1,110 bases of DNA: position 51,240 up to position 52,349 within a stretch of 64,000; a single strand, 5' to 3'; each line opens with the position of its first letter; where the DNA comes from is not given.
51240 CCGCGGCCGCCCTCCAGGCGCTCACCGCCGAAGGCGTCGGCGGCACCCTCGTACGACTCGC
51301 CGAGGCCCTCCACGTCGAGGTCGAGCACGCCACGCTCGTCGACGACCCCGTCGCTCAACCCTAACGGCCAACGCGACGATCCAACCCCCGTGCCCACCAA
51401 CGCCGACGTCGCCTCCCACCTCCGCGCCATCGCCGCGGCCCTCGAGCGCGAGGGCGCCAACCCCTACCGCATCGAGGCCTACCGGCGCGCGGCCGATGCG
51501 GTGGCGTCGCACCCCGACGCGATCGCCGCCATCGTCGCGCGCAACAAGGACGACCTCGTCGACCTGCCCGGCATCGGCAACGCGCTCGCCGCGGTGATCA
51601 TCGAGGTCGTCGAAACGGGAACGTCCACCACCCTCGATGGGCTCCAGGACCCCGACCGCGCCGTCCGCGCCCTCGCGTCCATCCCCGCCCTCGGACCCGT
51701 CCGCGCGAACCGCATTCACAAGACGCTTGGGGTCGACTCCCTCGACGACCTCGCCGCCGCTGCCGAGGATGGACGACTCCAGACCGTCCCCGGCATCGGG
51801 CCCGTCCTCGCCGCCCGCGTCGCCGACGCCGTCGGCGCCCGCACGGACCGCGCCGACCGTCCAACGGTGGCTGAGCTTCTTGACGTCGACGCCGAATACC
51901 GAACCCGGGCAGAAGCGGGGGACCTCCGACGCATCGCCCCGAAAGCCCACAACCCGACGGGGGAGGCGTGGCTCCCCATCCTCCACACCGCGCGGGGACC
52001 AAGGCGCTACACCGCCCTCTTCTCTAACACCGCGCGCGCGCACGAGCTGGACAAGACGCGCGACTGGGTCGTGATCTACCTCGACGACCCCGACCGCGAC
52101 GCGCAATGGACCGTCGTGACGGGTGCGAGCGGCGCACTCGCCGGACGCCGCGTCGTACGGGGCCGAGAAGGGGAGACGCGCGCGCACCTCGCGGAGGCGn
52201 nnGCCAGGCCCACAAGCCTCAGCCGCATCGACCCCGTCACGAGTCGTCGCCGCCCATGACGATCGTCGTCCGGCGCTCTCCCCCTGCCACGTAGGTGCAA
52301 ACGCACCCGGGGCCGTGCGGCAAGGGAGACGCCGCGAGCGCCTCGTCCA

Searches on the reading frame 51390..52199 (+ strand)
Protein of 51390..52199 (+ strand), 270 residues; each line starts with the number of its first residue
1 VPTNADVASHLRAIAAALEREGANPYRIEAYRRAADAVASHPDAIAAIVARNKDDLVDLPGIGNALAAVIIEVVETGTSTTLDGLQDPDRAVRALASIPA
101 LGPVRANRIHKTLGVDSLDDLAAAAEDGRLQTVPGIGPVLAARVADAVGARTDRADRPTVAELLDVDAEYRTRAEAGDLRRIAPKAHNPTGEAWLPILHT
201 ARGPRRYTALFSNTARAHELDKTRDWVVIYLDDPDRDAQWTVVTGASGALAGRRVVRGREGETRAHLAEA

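Call 134: search_solved_structures(query=window:51390-52199:+, max_evalue=0.001)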
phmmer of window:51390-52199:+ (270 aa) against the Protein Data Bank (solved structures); distinct sequences matched with E-value up to 0.001: 35.
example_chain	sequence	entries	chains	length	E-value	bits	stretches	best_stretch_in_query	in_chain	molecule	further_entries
3b0y_A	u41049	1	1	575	3.1e-17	66.4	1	7-153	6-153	DNA polymerase beta family (X family)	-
3au2_A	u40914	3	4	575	3.1e-17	66.4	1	7-153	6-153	DNA polymerase beta family (X family)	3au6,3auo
3b0x_A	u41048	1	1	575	3.1e-17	66.4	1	7-153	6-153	DNA polymerase beta family (X family)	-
2w9m_A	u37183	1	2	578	1.7e-05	28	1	11-160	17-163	POLYMERASE X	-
3ogu_A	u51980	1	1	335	0.00013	25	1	25-123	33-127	DNA polymerase beta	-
5hhh_A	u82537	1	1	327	0.00017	24.6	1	25-123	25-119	DNA polymerase beta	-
4mf8_A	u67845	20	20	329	0.00017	24.6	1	25-123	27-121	DNA polymerase beta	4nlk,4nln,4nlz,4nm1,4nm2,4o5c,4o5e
6dic_A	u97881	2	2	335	0.00017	24.6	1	25-123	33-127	DNA polymerase beta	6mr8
3gdx_A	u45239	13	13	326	0.00017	24.6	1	25-123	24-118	DNA polymerase beta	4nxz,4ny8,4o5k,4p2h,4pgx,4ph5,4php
4jwn_A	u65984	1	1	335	0.00018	24.6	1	25-123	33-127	DNA polymerase beta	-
4r63_A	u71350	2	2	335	0.00018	24.6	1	25-123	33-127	DNA polymerase beta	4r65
3rh5_A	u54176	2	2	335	0.00018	24.6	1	25-123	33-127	DNA polymerase beta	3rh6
4z6c_A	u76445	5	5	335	0.00018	24.6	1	25-123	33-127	DNA polymerase beta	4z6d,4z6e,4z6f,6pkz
5u8h_A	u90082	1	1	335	0.00018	24.6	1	25-123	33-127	DNA polymerase beta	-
6bte_A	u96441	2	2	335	0.00018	24.6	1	25-123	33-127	DNA polymerase beta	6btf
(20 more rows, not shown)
